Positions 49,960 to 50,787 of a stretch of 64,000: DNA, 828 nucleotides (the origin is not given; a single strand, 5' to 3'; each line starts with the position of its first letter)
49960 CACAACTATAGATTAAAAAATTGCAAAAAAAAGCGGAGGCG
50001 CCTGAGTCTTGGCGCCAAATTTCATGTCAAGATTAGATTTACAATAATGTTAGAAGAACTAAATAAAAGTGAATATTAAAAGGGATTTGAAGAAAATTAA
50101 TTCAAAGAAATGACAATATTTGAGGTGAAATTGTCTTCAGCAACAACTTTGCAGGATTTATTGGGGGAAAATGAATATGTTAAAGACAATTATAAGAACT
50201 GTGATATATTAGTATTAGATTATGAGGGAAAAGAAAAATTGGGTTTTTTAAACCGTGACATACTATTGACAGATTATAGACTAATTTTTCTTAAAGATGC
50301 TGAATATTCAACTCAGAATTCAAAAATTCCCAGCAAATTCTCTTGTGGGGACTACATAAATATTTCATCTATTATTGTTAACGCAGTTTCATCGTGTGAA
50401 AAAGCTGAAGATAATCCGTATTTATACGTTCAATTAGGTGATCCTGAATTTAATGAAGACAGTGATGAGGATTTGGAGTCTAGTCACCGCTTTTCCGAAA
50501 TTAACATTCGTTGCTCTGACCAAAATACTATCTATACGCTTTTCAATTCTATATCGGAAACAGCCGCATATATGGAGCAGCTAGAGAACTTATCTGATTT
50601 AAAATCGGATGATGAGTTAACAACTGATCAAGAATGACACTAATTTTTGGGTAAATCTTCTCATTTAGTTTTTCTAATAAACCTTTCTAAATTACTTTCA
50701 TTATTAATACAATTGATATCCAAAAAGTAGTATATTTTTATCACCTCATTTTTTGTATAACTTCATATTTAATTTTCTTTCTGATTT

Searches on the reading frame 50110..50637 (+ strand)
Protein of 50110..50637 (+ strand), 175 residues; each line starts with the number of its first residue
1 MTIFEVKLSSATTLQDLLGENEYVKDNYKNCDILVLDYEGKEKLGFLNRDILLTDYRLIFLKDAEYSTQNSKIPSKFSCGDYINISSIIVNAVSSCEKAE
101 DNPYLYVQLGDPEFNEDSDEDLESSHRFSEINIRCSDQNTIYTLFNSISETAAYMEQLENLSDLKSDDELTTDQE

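Call 39: search_protein_families(library=pfam, proteins=[window:50110-50637:+], max_evalue=0.001)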
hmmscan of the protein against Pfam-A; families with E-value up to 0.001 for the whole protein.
window:50110-50637:+ (175 aa): 1 family
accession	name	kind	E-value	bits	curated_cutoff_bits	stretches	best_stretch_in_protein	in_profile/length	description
PF03517.19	Voldacs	-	4e-06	27.5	22.1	1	78-168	18-120/138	Regulator of volume decrease after cellular swelling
